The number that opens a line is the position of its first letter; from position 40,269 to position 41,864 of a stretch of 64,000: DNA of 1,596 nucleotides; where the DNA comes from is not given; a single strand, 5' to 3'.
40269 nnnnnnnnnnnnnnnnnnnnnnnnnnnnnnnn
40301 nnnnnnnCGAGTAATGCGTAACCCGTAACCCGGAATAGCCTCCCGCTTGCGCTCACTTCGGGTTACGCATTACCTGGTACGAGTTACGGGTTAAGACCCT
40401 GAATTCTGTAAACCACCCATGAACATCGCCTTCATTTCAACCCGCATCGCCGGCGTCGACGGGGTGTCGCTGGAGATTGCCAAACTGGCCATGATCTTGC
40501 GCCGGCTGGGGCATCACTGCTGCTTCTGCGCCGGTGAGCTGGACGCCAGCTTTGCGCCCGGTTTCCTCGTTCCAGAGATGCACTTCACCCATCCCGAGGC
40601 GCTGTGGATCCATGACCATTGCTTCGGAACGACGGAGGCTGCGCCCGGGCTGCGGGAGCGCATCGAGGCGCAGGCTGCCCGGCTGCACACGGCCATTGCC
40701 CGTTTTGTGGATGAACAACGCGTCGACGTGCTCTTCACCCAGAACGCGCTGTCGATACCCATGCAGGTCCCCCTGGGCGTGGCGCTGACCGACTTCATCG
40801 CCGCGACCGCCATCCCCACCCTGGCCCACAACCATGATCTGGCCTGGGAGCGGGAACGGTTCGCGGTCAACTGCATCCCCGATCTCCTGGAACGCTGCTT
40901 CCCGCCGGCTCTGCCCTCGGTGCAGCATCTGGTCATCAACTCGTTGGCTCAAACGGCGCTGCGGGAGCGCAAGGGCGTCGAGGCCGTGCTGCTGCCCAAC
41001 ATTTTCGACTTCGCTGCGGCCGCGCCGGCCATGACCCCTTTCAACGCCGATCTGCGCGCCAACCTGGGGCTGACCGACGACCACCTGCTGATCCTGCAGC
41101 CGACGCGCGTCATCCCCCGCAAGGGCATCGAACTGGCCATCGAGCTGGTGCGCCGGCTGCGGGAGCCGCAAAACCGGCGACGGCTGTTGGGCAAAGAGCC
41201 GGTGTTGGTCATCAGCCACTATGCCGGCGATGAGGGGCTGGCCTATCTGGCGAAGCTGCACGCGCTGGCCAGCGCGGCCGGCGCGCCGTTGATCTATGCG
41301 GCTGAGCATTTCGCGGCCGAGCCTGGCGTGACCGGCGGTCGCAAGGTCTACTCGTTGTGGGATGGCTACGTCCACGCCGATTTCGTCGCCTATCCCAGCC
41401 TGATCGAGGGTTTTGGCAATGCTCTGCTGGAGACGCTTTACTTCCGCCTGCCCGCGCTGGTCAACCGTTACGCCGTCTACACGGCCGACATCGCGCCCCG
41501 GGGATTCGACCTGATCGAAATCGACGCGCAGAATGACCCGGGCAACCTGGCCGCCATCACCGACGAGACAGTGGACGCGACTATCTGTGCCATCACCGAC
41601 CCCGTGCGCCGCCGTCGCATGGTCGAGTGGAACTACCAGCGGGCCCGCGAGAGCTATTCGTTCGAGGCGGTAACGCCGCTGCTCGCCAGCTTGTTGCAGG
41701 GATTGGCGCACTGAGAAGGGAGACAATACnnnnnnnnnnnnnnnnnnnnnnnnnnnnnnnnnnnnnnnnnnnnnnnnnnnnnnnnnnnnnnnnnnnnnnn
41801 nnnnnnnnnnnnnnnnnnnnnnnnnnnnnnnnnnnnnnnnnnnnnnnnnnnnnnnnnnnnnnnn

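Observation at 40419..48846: Compatible-solute locus: GT4 plus MpgS-like GT plus MpgP-like HAD phosphatase interleaved with GH38 alpha-mannosidase and a GH13_18 phosphorylase, downstream of a LacI-controlled ABC importer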

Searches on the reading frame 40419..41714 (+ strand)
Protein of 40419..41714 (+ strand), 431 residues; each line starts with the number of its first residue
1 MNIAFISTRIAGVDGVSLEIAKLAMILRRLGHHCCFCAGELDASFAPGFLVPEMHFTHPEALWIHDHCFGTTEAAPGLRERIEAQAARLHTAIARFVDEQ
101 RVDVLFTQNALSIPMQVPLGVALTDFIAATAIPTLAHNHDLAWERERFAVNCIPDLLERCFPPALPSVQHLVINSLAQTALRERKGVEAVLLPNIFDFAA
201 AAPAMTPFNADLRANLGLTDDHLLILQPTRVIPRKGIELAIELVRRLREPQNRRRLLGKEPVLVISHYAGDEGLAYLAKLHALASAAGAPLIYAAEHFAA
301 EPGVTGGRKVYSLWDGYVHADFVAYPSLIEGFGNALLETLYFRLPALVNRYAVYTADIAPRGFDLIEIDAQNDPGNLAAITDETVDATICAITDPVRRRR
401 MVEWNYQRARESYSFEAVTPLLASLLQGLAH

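Call 3: search_protein_families(library=pfam, proteins=[window:40419-41714:+])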
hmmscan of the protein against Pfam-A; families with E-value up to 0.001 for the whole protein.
window:40419-41714:+ (431 aa): 1 family
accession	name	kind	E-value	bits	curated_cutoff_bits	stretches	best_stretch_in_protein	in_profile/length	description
PF00534.26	Glycos_transf_1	-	1.1e-07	32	26.4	1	212-351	5-124/172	Glycosyl transferases group 1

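Call 4: search_protein_families(library=ncbifam, proteins=[window:40419-41714:+])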
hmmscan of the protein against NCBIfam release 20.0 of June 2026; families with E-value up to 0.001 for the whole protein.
window:40419-41714:+ (431 aa): 2 families
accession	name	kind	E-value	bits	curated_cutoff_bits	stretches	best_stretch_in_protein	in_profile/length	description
NF041101.1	manno_glu_gly_synth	equivalog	1.4e-67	228.3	640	1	1-424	1-429/431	mannosylglucosylglycerate synthase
TIGR04047.1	MSMEG_0565_glyc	hypoth_equivalog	4.3e-05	22.8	259.85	1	168-384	140-339/373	MSMEG_0565 family glycosyltransferase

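Call 7: find_homologous_proteins(query=window:40419-41714:+)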
Query window:40419-41714:+ (431 aa): 4795 proteins with E <= 0.001 among 8000 candidates; the best 120 are listed.
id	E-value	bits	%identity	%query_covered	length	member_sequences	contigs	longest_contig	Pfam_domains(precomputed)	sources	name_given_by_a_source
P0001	2.5e-287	970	100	100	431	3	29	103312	PF00534.27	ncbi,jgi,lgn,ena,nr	ncbi:MAG TPA: glycosyltransferase family 4 protein [Anaerolineae bacterium]|nr:glycosyltransferase f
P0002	1.6e-243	826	85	100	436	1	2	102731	PF00534.27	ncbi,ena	-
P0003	4.3e-242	821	84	100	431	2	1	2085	PF00534.27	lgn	-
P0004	1.1e-236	804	84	100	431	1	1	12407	PF00534.27,PF13692.13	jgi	jgi:mannosylglucosylglycerate synthase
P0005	9.1e-236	801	83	100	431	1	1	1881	PF00534.27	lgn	-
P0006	4.3e-234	795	82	100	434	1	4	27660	PF00534.27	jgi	jgi:mannosylglucosylglycerate synthase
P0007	1.6e-232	790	82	97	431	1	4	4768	PF00534.27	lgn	-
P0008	3.9e-227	772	80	99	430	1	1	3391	PF00534.27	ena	-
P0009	4.6e-227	772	80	100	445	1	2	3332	PF00534.27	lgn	-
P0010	1.9e-224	763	79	99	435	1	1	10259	PF00534.27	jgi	jgi:glycosyltransferase involved in cell wall biosynthesis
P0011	7.2e-224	761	79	99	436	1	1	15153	PF00534.27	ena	-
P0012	8.1e-224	761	79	100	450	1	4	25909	PF00534.27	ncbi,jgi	jgi:glycosyltransferase involved in cell wall biosynthesis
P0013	2.2e-223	760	78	100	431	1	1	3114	PF00534.27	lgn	-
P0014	1.6e-221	754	79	100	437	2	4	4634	PF00534.27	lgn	-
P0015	4.2e-221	752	78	99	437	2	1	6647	PF00534.27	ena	-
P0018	5.9e-219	745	78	100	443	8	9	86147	PF00534.27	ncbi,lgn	-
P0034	5.1e-210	716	77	99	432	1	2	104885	PF00534.27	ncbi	-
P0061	1.0e-185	636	67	99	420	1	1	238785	PF00534.27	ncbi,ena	-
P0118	1.3e-157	543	58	99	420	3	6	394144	PF00534.27,PF20706.4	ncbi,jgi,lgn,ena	jgi:glycosyltransferase involved in cell wall biosynthesis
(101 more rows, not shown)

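Call 9: find_encoding_contigs(protein=P0061, flank=10000, max_places=3)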
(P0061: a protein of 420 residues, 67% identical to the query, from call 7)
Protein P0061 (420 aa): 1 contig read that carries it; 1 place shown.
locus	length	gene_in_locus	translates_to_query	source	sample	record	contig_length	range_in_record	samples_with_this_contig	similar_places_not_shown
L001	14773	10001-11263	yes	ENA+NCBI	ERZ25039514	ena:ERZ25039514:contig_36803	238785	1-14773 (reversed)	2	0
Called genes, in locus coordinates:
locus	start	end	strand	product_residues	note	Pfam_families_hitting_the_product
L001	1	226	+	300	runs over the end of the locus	-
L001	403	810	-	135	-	-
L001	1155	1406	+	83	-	-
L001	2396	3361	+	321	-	PF00248:Aldo_ket_red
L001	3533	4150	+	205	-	PF00497:SBP_bac_3, PF10613:Lig_chan-Glu_bd (faint)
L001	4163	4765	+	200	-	PF16158:N_BRCA1_IG (weak)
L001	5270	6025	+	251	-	-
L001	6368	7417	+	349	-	PF05343:Peptidase_M42, PF01546:Peptidase_M20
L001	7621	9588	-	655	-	PF02931:Neur_chan_LBD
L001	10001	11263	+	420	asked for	PF00534:Glycos_transf_1 (weak)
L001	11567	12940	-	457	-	-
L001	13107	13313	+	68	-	-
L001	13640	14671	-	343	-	-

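Call 10: find_encoding_contigs(protein=P0118, flank=10000, max_places=3)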
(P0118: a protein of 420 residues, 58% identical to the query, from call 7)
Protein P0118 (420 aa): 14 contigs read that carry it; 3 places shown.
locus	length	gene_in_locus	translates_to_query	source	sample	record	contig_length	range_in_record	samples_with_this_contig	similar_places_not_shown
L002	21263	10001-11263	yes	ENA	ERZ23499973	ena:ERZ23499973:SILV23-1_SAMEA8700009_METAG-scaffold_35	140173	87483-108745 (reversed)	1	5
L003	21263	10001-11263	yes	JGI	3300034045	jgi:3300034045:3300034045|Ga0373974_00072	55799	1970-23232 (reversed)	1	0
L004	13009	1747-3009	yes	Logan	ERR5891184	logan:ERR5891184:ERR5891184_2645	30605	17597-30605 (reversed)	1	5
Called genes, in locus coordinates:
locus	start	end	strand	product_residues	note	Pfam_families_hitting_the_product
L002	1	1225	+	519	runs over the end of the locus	PF12773:DZR (faint), PF13240:Zn_Ribbon_1 (weak), PF13248:Zn_ribbon_3 (weak)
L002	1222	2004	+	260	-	-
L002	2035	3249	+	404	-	PF13941:MutL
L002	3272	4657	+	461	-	PF00486:Trans_reg_C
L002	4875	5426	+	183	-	PF20794:bPH_7 (weak)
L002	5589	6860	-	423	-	PF00108:Thiolase_N (weak), PF08545:ACP_syn_III, PF08541:ACP_syn_III_C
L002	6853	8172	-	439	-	PF00109:ketoacyl-synt, PF02801:Ketoacyl-synt_C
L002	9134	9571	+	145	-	-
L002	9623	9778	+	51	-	-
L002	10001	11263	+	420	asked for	PF20706:GT4-conflict (faint), PF00534:Glycos_transf_1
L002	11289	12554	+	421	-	PF00534:Glycos_transf_1 (faint)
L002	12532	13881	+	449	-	PF13439:Glyco_transf_4, PF20706:GT4-conflict (faint), PF13692:Glyco_trans_1_4, PF00534:Glycos_transf_1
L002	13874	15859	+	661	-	PF00582:Usp (weak), PF00535:Glycos_transf_2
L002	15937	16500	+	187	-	PF00300:His_Phos_1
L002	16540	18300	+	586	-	PF00128:Alpha-amylase, PF16657:Malt_amylase_C (faint)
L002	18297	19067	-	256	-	PF01996:F420_ligase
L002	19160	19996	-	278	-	-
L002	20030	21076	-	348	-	PF03989:DNA_gyraseA_C (faint)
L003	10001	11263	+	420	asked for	PF20706:GT4-conflict (faint), PF00534:Glycos_transf_1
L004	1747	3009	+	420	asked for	PF20706:GT4-conflict (faint), PF00534:Glycos_transf_1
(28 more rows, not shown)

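Call 12: find_related_loci(query=A1, collection=genome_contigs, flank=10000)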
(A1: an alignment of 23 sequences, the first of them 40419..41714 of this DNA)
Query A1 (431 aa) in genome_contigs; peptide patterns used: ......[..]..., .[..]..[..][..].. (x = any residue, [..] = any of these).
600 stretches matched a pattern (row limit reached: there are more); 584 encode a relative of the query (tblastn E <= 1e-3); the best 80 are kept; 80 distinct loci.
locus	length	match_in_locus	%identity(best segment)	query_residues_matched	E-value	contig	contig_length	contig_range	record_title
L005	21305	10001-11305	79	1-429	0e+0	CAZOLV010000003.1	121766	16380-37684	MAG TPA_asm: uncultured Anaerolineae bacterium isolate binchicken_co16_159 genome assembly, contig: NODE_229_length_1217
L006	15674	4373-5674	78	1-427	0e+0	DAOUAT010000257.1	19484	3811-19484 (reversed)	MAG TPA_asm: Anaerolineae bacterium isolate H66_683 k113_99992, whole genome shotgun sequence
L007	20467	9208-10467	70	1-420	0e+0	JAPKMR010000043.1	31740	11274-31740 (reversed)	MAG: Anaerolineae bacterium isolate MO53 NODE_43_length_31740_cov_2.147680:GC=0.597, whole genome shotgun sequence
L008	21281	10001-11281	69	1-427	0e+0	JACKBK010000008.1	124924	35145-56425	MAG: Caldilineae bacterium isolate HK-STAS-CHLO-19 HK-STAS-CHLO-19_8, whole genome shotgun sequence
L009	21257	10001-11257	63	1-427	2e-179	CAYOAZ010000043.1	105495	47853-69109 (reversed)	MAG TPA_asm: uncultured Anaerolineae bacterium isolate binchicken_co219_180 genome assembly, contig: k141_1053132, whole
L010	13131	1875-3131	62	1-427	2e-178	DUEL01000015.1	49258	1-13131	MAG TPA_asm: Thermoflexia bacterium isolate J88 Contig15, whole genome shotgun sequence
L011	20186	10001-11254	57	1-427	3e-163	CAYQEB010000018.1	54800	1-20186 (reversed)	MAG TPA_asm: uncultured Caldilineaceae bacterium isolate SRP163575_co1_77 genome assembly, contig: NODE_978_length_54800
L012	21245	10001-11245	58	1-426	2e-156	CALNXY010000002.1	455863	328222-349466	MAG: uncultured Caldilineaceae bacterium isolate HOU_bin.0074 genome assembly, contig: contig_3594, whole genome shotgun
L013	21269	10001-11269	57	1-426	3e-148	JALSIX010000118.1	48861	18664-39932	MAG: Caldilineaceae bacterium isolate 354-166_metabat2_scaf2bin.054 354-166_scaffold_568_c1, whole genome shotgun sequen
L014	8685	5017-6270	55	1-427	2e-146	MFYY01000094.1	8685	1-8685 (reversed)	MAG: Candidatus Riflebacteria bacterium GWC2_50_8 gwc2_scaffold_19887, whole genome shotgun sequence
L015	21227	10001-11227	53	1-427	2e-142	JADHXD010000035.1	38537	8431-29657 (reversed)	MAG: Anaerolineae bacterium isolate BS750m-G44 BS-750m-C1027, whole genome shotgun sequence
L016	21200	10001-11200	51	1-418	8e-138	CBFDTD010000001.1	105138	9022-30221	MAG TPA_asm: uncultured bacterium isolate SRR6823440_binner13_Refined_23 genome assembly, contig: ERZ650341.33, whole ge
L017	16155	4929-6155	50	1-426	1e-136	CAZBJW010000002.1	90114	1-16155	MAG TPA_asm: uncultured Anaerolineales bacterium isolate binchicken_co294_156 genome assembly, contig: NODE_471_length_9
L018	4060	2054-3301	51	1-426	4e-134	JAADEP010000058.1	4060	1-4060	MAG: Chloroflexota bacterium isolate L_MetaBat.228 contig-127_30733, whole genome shotgun sequence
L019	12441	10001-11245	50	1-430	8e-131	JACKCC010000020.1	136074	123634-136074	MAG: Ardenticatenaceae bacterium isolate HK-STAS-CHLO-37 HK-STAS-CHLO-37_20, whole genome shotgun sequence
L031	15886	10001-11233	45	1-426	1e-117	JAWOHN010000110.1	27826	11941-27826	MAG: Anaerolineales bacterium isolate CWP4-3.bin.157 k191_2884384, whole genome shotgun sequence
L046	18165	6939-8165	44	2-426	3e-113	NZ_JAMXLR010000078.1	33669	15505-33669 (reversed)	Aeoliella straminimaris strain ICT_H6.2 Contig_78_170.159, whole genome shotgun sequence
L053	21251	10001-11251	45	1-430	5e-112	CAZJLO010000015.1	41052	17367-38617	MAG TPA_asm: uncultured Thermotogae bacterium isolate binchicken_co42_503 genome assembly, contig: NODE_782_length_41052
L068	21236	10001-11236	43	1-426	4e-111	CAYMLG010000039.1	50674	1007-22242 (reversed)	MAG TPA_asm: uncultured Anaerolineaceae bacterium isolate binchicken_co350_84 genome assembly, contig: NODE_1014_length_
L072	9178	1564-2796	41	1-426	3e-110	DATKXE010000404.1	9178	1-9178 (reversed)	MAG TPA_asm: Anaerolineales bacterium isolate SMAG_U14183 k141_3638830, whole genome shotgun sequence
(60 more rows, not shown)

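Call 18: search_protein_families(library=pfam, proteins=[L005:11227-12666:+, L005:13006-14049:+, L005:14053-15057:+, L005:15050-16972:+, L005:17033-18790:+, L005:18817-20577:-, L007:10500-11855:+, L007:11966-13729:+, L007:14079-15701:+, L007:13992-15482:-])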
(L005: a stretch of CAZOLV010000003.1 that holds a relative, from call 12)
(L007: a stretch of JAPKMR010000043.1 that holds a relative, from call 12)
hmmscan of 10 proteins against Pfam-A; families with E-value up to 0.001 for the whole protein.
L005:11227-12666:+ (479 aa): 3 families
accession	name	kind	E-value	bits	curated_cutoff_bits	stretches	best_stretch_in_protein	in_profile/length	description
PF22422.2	MGH1-like_GH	-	1.2e-107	361.1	27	1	63-461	1-356/356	Mannosylglycerate hydrolase MGH1-like glycoside hydrolase domain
PF01204.24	Trehalase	-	2.2e-11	43.8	21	1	278-430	307-456/512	Trehalase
PF03200.22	Glyco_hydro_63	-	2.6e-05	23.7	22.4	0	398-431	405-440/492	Glycosyl hydrolase family 63 C-terminal domain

L005:13006-14049:+ (347 aa): 3 families
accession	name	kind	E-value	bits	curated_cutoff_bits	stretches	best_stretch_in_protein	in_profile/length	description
PF00107.32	ADH_zinc_N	-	1.7e-25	89.8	31.8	1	167-279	3-113/129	Zinc-binding dehydrogenase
PF16912.11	Glu_dehyd_C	-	0.00015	21.7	34.9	1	156-330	32-200/211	Glucose dehydrogenase C-terminus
PF02826.25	2-Hacid_dh_C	-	0.00088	19.1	25.1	0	155-199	36-80/178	D-isomer specific 2-hydroxyacid dehydrogenase, NAD binding domain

L005:14053-15057:+ (334 aa): 4 families
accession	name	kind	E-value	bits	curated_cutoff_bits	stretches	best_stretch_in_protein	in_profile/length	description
PF01408.29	GFO_IDH_MocA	-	2.4e-24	86.8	24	1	5-127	1-120/120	Oxidoreductase family, NAD-binding Rossmann fold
PF22725.1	GFO_IDH_MocA_C3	-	4.6e-15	56.2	27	1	135-243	1-110/124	GFO/IDH/MocA C-terminal domain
PF02894.22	GFO_IDH_MocA_C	-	1.4e-12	48.3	22.9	1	160-233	25-99/218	Oxidoreductase family, C-terminal alpha/beta domain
PF03447.22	NAD_binding_3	-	0.00048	21.2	24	1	11-122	1-112/116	Homoserine dehydrogenase, NAD binding domain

L005:15050-16972:+ (640 aa): 1 family
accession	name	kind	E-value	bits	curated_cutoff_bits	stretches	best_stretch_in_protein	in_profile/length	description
PF02065.24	Melibiase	-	1.1e-15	57.9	27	1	260-392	63-190/347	Melibiase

L005:17033-18790:+ (585 aa): 2 families
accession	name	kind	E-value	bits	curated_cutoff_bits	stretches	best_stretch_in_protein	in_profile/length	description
PF00128.31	Alpha-amylase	-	5.5e-21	75.7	22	1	89-315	33-272/446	Alpha amylase, catalytic domain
PF11941.14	DUF3459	-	6.9e-06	26.8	22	1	486-565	2-77/90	Domain of unknown function (DUF3459)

L005:18817-20577:- (586 aa): 1 family
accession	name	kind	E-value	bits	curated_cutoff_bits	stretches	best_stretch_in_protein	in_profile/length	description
PF13229.12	Beta_helix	-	3.7e-09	36.8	25.9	1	209-360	3-136/158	Right handed beta helix region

L007:10500-11855:+ (451 aa): 3 families
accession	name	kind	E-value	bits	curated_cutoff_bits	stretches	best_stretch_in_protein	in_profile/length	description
PF22422.2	MGH1-like_GH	-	2.5e-106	356.7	27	1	35-440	1-356/356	Mannosylglycerate hydrolase MGH1-like glycoside hydrolase domain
PF01204.24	Trehalase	-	2.9e-14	53.3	21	1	258-411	308-458/512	Trehalase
PF03200.22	Glyco_hydro_63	-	1e-06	28.3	22.4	1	376-444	404-487/492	Glycosyl hydrolase family 63 C-terminal domain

L007:11966-13729:+ (587 aa): 2 families
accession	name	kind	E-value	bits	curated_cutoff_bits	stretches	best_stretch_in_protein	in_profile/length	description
PF00128.31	Alpha-amylase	-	7e-20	72.1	22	1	93-313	35-268/446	Alpha amylase, catalytic domain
PF11941.14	DUF3459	-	3.4e-05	24.6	22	1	489-559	2-76/90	Domain of unknown function (DUF3459)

L007:14079-15701:+ (540 aa): 2 families
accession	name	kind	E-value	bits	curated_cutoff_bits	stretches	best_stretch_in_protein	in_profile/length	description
PF01476.26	LysM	-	1.6e-10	41.2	20.9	1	296-340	1-42/43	LysM domain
PF17210.9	SdrD_B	-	2e-05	25.2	29.7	1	388-456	7-74/112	SdrD B-like domain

L007:13992-15482:- (496 aa): 0 families

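Call 27: find_encoding_contigs(protein=P0002, flank=10000, max_places=2)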
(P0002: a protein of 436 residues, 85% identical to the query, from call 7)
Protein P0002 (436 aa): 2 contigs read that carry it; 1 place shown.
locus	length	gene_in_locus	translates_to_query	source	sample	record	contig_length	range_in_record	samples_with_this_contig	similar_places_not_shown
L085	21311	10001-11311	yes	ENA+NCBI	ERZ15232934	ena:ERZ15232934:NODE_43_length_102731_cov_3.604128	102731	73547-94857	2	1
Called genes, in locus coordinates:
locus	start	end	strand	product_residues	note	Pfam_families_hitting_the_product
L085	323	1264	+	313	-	PF02628:COX15-CtaA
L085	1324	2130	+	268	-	PF01904:DUF72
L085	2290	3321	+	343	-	PF00356:LacI, PF00532:Peripla_BP_1, PF13407:Peripla_BP_4, PF13377:Peripla_BP_3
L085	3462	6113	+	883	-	PF01547:SBP_bac_1, PF13416:SBP_bac_8, PF13531:SBP_bac_11 (faint), PF17396:DUF1611_N (faint), PF01547:SBP_bac_1, PF13416:SBP_bac_8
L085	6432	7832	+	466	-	PF08239:SH3_3 (weak), PF00528:BPD_transp_1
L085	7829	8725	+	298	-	PF00528:BPD_transp_1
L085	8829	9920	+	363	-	PF00005:ABC_tran, PF02463:SMC_N (faint), PF13304:AAA_21 (faint), PF17912:OB_MalK, PF08402:TOBE_2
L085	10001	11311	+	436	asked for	PF00534:Glycos_transf_1 (faint)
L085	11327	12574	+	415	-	PF09488:Osmo_MPGsynth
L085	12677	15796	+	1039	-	PF01074:Glyco_hydro_38N, PF09261:Alpha-mann_mid, PF07748:Glyco_hydro_38C, PF17677:Glyco_hydro38C2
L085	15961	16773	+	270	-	PF08282:Hydrolase_3, PF12710:HAD (faint)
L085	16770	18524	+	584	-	PF00128:Alpha-amylase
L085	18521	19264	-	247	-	PF01925:TauE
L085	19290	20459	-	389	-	PF13302:Acetyltransf_3, PF13420:Acetyltransf_4 (weak), PF00583:Acetyltransf_1, PF13508:Acetyltransf_7 (faint), PF13523:Acetyltransf_8 (faint), PF13302:Acetyltransf_3, PF00583:Acetyltransf_1, PF08445:FR47 (faint)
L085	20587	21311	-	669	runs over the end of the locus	PF03264:Cytochrom_NNT, PF09699:Paired_CXXCH_1 (faint), PF14522:Cytochrome_C7 (faint), PF14537:Cytochrom_c3_2 (faint)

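Call 28: find_encoding_contigs(protein=P0018, flank=10000, max_places=2)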
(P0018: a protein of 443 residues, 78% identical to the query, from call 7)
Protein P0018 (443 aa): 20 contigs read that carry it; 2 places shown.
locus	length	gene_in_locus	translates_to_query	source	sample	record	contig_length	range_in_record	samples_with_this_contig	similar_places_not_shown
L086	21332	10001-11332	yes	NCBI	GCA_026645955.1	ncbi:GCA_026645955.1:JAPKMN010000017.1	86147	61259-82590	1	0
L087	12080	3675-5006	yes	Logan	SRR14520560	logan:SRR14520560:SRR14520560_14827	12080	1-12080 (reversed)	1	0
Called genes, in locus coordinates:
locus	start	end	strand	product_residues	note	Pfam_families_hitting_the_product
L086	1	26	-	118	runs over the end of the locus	PF01648:ACPS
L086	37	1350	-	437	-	PF03721:UDPG_MGDP_dh_N, PF00984:UDPG_MGDP_dh, PF03720:UDPG_MGDP_dh_C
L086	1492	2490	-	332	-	PF03706:LPG_synthase_TM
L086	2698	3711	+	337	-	PF00356:LacI, PF00532:Peripla_BP_1, PF13407:Peripla_BP_4 (weak), PF13377:Peripla_BP_3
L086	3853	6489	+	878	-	PF13416:SBP_bac_8, PF01547:SBP_bac_1, PF13531:SBP_bac_11 (faint), PF01547:SBP_bac_1, PF13416:SBP_bac_8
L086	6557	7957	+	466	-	PF00528:BPD_transp_1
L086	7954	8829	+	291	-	PF00528:BPD_transp_1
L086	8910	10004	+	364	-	PF02463:SMC_N (weak), PF00005:ABC_tran, PF13304:AAA_21 (faint), PF17912:OB_MalK, PF08402:TOBE_2 (weak)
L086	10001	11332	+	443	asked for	PF00534:Glycos_transf_1 (faint)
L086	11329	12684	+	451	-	PF03200:Glyco_hydro_63 (faint), PF22422:MGH1-like_GH, PF01204:Trehalase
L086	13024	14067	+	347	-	PF00107:ADH_zinc_N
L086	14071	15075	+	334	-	PF01408:GFO_IDH_MocA, PF22725:GFO_IDH_MocA_C3, PF02894:GFO_IDH_MocA_C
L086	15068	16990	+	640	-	PF02065:Melibiase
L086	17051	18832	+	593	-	PF00128:Alpha-amylase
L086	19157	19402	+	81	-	PF18993:Rv0078B (weak)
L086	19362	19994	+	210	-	-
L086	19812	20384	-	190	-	-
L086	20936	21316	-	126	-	PF04020:Phage_holin_4_2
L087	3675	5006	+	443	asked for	PF00534:Glycos_transf_1 (faint)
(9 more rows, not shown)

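Call 29: find_encoding_contigs(protein=P0034, flank=10000, max_places=2)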
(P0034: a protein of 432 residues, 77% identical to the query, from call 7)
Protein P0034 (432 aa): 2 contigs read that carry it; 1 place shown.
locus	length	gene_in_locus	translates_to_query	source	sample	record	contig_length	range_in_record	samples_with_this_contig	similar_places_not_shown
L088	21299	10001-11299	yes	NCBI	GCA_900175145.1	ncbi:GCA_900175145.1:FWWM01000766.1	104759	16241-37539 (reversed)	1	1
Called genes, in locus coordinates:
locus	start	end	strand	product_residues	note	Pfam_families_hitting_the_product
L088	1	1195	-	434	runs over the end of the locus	PF00815:Histidinol_dh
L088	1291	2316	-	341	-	PF01634:HisG, PF08029:HisG_C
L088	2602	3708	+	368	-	PF00356:LacI, PF00532:Peripla_BP_1, PF13407:Peripla_BP_4, PF13377:Peripla_BP_3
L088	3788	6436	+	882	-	PF07862:Nif11 (faint), PF01547:SBP_bac_1, PF13416:SBP_bac_8, PF13531:SBP_bac_11 (faint), PF01547:SBP_bac_1, PF13416:SBP_bac_8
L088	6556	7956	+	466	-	PF08239:SH3_3 (faint), PF00528:BPD_transp_1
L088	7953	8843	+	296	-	PF00528:BPD_transp_1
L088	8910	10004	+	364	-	PF02463:SMC_N (weak), PF00005:ABC_tran, PF13304:AAA_21 (faint), PF17912:OB_MalK, PF08402:TOBE_2 (weak)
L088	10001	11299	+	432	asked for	PF00534:Glycos_transf_1 (weak)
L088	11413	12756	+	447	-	PF03200:Glyco_hydro_63 (faint), PF22422:MGH1-like_GH, PF01204:Trehalase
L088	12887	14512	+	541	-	PF00128:Alpha-amylase, PF16657:Malt_amylase_C (faint)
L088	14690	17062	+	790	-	PF00582:Usp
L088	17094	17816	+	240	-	PF02585:PIG-L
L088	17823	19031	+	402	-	PF02638:GHL10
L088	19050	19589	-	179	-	PF00994:MoCF_biosynth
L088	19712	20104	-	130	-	PF00380:Ribosomal_S9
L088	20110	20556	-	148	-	PF00572:Ribosomal_L13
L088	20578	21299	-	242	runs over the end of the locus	PF01416:PseudoU_synth_1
